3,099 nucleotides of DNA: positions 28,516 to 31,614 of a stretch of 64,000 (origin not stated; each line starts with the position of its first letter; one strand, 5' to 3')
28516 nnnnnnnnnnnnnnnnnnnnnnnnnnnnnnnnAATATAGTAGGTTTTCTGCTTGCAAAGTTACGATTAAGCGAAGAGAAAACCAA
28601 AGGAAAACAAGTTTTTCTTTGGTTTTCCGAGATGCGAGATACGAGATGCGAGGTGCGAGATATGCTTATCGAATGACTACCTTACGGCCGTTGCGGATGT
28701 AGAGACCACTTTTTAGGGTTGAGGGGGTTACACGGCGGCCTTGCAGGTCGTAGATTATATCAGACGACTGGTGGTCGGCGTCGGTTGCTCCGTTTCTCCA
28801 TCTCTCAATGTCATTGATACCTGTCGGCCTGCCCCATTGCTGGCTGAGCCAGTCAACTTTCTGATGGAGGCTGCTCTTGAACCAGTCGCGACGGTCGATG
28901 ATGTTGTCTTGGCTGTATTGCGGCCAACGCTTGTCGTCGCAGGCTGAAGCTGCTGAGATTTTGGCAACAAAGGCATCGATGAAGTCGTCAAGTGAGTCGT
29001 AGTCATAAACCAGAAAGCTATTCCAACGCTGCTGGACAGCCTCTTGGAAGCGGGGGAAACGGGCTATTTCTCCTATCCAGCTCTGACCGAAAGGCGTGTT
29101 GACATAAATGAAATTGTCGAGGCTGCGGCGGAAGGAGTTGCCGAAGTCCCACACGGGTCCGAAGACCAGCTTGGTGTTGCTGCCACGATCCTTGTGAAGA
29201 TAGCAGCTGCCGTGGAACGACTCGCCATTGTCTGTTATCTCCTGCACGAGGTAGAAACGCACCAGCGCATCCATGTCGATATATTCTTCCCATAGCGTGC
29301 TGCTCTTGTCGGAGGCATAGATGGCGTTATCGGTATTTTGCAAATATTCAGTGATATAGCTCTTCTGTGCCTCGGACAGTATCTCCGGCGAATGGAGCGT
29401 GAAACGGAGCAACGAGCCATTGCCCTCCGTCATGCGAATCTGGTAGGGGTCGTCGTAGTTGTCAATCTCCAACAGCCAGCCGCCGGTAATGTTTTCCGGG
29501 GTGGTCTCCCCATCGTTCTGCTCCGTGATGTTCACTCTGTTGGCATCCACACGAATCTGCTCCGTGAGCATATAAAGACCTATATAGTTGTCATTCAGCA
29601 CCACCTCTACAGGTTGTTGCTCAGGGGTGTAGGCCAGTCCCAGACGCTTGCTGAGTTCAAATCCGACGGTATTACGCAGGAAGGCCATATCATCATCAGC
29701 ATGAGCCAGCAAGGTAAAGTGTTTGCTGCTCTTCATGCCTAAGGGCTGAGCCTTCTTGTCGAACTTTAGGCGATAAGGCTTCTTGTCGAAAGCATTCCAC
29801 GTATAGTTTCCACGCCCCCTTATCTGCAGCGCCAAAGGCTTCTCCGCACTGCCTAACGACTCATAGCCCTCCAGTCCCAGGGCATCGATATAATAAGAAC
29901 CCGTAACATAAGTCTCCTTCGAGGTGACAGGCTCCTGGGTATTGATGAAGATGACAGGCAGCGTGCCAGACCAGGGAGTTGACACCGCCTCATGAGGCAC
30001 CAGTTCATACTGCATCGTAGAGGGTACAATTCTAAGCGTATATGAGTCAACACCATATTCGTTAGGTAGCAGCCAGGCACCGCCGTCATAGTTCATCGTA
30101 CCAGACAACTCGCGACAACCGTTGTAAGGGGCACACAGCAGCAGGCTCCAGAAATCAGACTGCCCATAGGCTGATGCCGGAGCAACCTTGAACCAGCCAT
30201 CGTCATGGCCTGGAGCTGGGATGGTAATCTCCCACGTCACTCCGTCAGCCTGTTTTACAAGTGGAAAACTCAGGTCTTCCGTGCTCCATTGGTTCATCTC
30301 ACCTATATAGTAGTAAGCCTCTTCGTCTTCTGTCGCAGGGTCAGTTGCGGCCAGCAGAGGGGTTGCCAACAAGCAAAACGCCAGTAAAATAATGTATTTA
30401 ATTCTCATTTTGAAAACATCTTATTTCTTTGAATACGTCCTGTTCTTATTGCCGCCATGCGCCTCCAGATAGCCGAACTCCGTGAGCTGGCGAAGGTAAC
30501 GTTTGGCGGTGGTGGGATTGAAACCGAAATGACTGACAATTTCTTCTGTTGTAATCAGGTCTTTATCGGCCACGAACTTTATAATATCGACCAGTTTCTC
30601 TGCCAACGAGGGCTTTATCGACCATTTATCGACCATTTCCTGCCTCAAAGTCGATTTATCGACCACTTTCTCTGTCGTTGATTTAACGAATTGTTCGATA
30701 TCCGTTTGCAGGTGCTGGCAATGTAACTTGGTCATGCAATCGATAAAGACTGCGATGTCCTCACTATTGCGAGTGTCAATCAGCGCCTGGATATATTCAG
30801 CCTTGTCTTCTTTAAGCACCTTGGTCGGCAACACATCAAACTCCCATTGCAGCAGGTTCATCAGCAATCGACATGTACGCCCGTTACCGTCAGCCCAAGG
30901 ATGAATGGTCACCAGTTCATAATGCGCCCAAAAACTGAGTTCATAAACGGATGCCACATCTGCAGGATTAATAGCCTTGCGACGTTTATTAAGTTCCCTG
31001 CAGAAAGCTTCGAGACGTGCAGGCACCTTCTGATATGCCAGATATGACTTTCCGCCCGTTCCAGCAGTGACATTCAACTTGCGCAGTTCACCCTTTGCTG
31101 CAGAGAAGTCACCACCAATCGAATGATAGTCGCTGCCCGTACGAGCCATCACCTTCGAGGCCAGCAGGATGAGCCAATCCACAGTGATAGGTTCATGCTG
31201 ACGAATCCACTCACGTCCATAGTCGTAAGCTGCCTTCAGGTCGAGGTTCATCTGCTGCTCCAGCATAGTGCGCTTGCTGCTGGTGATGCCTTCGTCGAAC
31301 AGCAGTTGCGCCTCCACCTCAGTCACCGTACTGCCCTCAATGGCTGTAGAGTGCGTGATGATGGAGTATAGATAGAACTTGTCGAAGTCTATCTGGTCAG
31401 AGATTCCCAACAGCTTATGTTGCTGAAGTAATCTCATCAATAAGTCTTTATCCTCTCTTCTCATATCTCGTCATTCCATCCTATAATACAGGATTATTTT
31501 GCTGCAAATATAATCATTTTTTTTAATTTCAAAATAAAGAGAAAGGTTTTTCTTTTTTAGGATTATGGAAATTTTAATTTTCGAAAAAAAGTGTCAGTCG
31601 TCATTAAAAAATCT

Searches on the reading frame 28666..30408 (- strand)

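Call 9: search_protein_families(library=pfam, proteins=[window:28666-30408:-])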
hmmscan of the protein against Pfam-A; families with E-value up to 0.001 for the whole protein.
window:28666-30408:- (580 aa): 1 family
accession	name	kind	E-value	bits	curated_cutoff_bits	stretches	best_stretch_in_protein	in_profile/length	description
PF08757.17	CotH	-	3.3e-32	112.7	23.8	1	196-511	1-312/322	CotH kinase protein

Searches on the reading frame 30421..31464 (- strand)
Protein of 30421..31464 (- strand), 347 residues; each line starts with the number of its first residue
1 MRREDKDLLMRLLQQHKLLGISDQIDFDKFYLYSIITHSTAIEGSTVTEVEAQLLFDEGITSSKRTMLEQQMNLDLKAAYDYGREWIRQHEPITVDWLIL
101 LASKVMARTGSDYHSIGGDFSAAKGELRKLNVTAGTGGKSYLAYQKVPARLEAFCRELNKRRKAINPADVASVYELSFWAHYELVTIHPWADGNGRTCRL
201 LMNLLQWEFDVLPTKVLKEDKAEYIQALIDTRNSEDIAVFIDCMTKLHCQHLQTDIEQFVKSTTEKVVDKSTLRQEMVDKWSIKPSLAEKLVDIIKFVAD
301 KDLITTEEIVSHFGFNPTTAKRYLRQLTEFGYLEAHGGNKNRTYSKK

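Call 9: search_protein_families(library=pfam, proteins=[window:30421-31464:-])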
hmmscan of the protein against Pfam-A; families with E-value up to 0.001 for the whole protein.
window:30421-31464:- (347 aa): 3 families
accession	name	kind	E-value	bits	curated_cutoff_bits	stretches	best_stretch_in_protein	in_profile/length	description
PF02661.23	Fic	-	6.6e-16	59.4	24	1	92-205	1-92/93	Fic/DOC family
PF09339.16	HTH_IclR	-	5.6e-05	23.3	22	1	289-335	3-50/52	IclR helix-turn-helix domain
PF08220.18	HTH_DeoR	-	0.00022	21.3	21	1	294-338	5-50/57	DeoR-like helix-turn-helix domain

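Call 12: find_encoding_contigs(protein=window:30421-31464:-, flank=4000, max_places=10)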
Protein window:30421-31464:- (347 aa): 4 contigs read that carry it; 1 place shown.
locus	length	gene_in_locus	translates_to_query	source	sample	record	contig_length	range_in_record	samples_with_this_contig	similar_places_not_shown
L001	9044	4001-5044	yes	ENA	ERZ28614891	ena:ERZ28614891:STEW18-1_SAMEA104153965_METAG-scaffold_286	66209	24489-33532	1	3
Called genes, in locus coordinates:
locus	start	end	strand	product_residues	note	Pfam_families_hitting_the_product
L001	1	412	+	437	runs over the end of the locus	PF07690:MFS_1, PF03092:BT1 (weak), PF07690:MFS_1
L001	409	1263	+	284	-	PF00795:CN_hydrolase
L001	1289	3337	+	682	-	PF04371:PAD_porph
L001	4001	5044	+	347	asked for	PF02661:Fic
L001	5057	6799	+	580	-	PF08757:CotH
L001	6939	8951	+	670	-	-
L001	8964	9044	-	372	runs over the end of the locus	PF01223:Endonuclease_NS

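Call 15: find_homologous_proteins(query=window:30421-31464:-, max_evalue=1e-60)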
Query window:30421-31464:- (347 aa): 7778 proteins with E <= 1e-60 among 8000 candidates; the best 120 are listed.
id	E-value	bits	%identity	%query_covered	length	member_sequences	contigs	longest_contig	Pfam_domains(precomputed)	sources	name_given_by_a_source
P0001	5.5e-231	784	100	100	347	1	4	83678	PF02661.24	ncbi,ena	-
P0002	1.5e-230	782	100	100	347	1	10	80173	PF02661.24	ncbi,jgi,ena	jgi:Fic family protein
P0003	3.9e-229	777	99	100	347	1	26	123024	PF02661.24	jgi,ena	jgi:Fic family protein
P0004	5.7e-229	777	99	100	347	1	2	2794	PF02661.24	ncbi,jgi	jgi:Fic family protein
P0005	1.0e-228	776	99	100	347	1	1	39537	PF02661.24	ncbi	-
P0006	1.0e-228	776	99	100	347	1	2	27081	PF02661.24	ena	-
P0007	1.0e-228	776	99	100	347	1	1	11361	PF02661.24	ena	-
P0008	1.0e-228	776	99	100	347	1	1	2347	PF02661.24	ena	-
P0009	1.4e-228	776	99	100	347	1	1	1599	PF02661.24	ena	-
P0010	2.6e-228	775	99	100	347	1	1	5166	PF02661.24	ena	-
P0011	2.8e-228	775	98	100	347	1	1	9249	PF02661.24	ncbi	-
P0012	3.7e-228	774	99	100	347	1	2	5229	PF02661.24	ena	-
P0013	3.7e-228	774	99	100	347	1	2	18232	PF02661.24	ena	-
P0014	5.1e-228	774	99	100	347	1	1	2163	PF02661.24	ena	-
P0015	5.5e-228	774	99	100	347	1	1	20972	PF02661.24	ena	-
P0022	1.6e-227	772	99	100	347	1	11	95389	PF02661.24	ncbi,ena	-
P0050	6.0e-213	724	91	100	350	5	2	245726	PF09339.17,PF02661.24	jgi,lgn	jgi:Fic family protein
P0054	1.6e-210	716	89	100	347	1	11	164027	PF02661.24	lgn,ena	-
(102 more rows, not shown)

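Call 16: find_encoding_contigs(protein=P0003, flank=3000, max_places=10)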
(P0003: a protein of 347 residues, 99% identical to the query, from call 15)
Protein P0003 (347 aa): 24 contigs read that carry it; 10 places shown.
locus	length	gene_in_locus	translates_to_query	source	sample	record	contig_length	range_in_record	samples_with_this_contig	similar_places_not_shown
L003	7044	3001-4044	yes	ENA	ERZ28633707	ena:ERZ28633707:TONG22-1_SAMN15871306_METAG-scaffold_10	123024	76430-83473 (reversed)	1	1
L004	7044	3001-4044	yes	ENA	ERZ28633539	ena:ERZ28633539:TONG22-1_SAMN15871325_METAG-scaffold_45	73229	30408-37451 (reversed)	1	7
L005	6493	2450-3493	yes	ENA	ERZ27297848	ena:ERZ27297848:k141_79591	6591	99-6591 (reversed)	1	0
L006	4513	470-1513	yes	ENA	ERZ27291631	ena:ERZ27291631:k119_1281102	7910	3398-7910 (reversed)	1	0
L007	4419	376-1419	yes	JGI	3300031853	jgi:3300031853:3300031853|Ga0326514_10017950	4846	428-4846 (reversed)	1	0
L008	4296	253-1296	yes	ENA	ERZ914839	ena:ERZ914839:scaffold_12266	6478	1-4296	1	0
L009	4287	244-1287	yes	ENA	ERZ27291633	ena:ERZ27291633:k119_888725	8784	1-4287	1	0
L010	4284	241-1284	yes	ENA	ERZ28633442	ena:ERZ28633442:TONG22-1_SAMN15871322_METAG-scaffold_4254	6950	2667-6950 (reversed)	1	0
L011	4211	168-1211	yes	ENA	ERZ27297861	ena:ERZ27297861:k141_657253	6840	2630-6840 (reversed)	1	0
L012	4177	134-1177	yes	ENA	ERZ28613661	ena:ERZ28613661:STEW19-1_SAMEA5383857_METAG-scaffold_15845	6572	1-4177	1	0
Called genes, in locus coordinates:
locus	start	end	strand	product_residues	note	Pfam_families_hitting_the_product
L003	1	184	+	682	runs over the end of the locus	PF04371:PAD_porph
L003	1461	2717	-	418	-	PF13173:AAA_14, PF13635:DUF4143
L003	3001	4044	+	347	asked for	PF02661:Fic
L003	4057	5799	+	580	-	PF08757:CotH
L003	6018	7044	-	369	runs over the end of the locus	PF01223:Endonuclease_NS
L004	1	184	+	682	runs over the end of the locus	PF04371:PAD_porph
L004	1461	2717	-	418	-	PF13173:AAA_14, PF13635:DUF4143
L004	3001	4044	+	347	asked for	PF02661:Fic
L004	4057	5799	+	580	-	PF08757:CotH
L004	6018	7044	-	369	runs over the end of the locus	PF01223:Endonuclease_NS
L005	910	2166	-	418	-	PF13173:AAA_14, PF13635:DUF4143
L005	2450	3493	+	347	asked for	PF02661:Fic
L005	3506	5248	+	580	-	PF08757:CotH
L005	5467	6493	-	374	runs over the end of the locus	?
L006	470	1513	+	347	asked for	PF02661:Fic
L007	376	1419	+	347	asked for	PF02661:Fic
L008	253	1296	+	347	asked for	PF02661:Fic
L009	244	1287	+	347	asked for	PF02661:Fic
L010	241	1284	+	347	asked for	PF02661:Fic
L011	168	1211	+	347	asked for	PF02661:Fic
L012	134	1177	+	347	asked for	PF02661:Fic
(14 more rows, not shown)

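Call 17: find_encoding_contigs(protein=P0002, flank=3000, max_places=10)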
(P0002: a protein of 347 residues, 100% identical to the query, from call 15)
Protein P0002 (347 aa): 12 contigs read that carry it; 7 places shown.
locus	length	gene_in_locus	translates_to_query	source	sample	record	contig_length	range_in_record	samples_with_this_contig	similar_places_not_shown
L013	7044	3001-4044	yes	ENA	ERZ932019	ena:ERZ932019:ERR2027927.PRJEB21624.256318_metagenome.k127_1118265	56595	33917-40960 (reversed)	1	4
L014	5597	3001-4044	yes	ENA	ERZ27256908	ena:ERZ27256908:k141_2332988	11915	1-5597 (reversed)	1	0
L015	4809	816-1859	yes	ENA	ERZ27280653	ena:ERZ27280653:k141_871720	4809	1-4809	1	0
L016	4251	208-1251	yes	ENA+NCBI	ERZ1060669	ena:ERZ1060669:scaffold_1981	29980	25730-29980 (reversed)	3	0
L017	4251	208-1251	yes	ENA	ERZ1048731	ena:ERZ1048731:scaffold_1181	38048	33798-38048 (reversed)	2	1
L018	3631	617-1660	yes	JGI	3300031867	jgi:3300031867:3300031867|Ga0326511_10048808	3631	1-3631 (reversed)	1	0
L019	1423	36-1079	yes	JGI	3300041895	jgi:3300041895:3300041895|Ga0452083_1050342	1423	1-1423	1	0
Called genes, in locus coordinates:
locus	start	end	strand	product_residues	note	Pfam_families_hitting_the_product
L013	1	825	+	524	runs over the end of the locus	PF03572:Peptidase_S41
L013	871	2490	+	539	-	PF05576:Peptidase_S37, PF05577:Peptidase_S28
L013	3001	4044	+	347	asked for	PF02661:Fic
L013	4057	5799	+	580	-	PF08757:CotH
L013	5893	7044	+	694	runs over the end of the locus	-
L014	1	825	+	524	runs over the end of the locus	PF03572:Peptidase_S41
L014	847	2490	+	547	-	PF05576:Peptidase_S37, PF05577:Peptidase_S28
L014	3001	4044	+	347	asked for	PF02661:Fic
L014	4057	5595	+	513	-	?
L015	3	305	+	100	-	?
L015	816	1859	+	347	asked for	PF02661:Fic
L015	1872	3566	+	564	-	PF08757:CotH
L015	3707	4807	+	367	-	?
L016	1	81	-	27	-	?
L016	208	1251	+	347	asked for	PF02661:Fic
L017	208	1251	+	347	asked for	PF02661:Fic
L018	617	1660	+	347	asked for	PF02661:Fic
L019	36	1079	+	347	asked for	PF02661:Fic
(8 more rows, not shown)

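Call 18: find_encoding_contigs(protein=P0022, flank=3000, max_places=10)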
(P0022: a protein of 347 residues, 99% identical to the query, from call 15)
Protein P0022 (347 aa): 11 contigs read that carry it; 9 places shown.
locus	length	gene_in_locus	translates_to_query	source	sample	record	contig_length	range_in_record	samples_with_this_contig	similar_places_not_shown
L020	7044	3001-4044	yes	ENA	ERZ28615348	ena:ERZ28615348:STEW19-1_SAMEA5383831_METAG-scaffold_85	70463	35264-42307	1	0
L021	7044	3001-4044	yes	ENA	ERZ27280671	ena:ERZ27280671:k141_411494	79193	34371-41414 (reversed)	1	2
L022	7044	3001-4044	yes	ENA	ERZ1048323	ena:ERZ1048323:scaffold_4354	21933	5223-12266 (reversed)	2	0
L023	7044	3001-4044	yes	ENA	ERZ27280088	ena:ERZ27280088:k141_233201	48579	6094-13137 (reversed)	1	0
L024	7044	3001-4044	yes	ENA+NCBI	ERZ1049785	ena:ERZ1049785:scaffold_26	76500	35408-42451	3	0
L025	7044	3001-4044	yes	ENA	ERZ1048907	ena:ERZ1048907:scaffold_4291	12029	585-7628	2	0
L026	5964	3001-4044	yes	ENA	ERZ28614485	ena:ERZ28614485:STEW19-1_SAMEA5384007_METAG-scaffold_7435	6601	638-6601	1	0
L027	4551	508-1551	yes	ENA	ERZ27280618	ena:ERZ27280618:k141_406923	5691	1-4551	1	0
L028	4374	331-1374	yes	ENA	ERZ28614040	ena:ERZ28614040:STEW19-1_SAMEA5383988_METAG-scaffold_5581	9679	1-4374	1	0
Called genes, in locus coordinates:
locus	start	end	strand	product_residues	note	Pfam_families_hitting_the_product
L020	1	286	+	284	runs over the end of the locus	PF00795:CN_hydrolase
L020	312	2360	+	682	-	PF04371:PAD_porph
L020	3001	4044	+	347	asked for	PF02661:Fic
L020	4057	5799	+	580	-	PF08757:CotH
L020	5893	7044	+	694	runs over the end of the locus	-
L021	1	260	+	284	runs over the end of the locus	PF00795:CN_hydrolase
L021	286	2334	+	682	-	PF04371:PAD_porph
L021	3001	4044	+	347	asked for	PF02661:Fic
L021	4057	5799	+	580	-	PF08757:CotH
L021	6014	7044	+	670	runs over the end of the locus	-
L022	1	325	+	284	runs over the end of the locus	PF00795:CN_hydrolase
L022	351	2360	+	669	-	PF04371:PAD_porph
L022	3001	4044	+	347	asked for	PF02661:Fic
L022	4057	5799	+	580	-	PF08757:CotH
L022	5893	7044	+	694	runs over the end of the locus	-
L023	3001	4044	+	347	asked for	PF02661:Fic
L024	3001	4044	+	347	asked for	PF02661:Fic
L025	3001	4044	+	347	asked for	PF02661:Fic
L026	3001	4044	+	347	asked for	PF02661:Fic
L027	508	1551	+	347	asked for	PF02661:Fic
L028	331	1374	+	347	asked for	PF02661:Fic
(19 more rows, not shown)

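Call 32: search_protein_families(library=pfam, proteins=[L003:1461-2717:-], max_evalue=0.01)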
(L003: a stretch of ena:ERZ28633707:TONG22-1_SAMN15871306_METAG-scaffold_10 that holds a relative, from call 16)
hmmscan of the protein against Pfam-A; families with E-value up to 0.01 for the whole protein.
L003:1461-2717:- (418 aa): 4 families
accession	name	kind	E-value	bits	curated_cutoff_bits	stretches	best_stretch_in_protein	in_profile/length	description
PF13173.12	AAA_14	-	5.1e-33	114.3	27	1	22-156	3-129/129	AAA domain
PF13635.12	DUF4143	-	1.2e-17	64.5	28.1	1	202-360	2-156/160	Domain of unknown function (DUF4143)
PF19995.5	iSTAND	-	0.00047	21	24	1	3-91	5-97/163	inactive STAND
PF01637.24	ATPase_2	-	0.00055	20.2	33.2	1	6-44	3-43/225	ATPase domain predominantly from Archaea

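Call 51: find_encoding_contigs(protein=P0054, flank=3000, max_places=6)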
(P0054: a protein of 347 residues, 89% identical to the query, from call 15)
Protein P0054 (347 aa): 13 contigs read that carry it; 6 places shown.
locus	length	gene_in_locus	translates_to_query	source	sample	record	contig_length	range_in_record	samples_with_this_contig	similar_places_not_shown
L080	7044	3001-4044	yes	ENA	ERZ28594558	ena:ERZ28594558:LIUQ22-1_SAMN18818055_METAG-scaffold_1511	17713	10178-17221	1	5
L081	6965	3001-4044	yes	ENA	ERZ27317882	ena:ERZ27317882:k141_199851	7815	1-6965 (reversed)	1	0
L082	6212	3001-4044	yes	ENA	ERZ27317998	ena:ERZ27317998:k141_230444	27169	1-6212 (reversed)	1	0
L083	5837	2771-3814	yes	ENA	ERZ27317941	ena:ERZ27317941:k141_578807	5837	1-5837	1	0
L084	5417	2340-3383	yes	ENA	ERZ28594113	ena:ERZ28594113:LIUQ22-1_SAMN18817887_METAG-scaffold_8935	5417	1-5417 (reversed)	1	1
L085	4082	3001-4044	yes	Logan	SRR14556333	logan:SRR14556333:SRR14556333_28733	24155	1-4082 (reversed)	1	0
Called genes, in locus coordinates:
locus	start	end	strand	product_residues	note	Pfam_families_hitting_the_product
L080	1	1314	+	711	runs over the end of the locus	-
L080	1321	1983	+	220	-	-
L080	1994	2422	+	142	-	PF05014:Nuc_deoxyrib_tr (weak)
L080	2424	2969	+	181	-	PF03852:Vsr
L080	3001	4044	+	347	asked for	PF02661:Fic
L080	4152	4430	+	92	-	PF00293:NUDIX, PF14815:NUDIX_4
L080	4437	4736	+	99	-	PF14131:DUF4298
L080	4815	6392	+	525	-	PF04326:SLFN_AlbA_2, PF13749:HATPase_c_4, PF08220:HTH_DeoR, PF08279:HTH_11 (weak)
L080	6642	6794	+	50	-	PF13412:HTH_24 (weak)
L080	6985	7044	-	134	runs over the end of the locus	-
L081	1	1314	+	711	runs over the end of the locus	-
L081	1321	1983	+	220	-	-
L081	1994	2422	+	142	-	PF05014:Nuc_deoxyrib_tr (weak)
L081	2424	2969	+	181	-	PF03852:Vsr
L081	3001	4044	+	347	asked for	PF02661:Fic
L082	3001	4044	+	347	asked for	PF02661:Fic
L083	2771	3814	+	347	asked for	PF02661:Fic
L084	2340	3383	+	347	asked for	PF02661:Fic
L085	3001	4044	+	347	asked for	PF02661:Fic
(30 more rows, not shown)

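Call 52: find_encoding_contigs(protein=P0050, flank=3000, max_places=4)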
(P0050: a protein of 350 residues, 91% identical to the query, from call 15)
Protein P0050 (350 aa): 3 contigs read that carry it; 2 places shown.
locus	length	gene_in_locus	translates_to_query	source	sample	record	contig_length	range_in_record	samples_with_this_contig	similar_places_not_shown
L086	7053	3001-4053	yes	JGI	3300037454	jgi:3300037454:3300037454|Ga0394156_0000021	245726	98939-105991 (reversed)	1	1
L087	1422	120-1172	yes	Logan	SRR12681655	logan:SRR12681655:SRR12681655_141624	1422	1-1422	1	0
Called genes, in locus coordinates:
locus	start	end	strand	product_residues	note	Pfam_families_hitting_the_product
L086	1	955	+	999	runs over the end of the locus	PF04851:ResIII, PF19778:RE_endonuc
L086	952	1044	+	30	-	-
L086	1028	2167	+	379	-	-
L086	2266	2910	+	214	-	PF07505:DUF5131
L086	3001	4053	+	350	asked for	PF02661:Fic, PF09339:HTH_IclR (weak)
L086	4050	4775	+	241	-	PF09365:DUF2461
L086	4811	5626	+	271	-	PF00520:Ion_trans, PF07885:Ion_trans_2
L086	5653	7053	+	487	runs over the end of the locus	PF05935:Arylsulfotrans (weak), PF14269:Arylsulfotran_2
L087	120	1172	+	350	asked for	PF02661:Fic, PF09339:HTH_IclR (weak)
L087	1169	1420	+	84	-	?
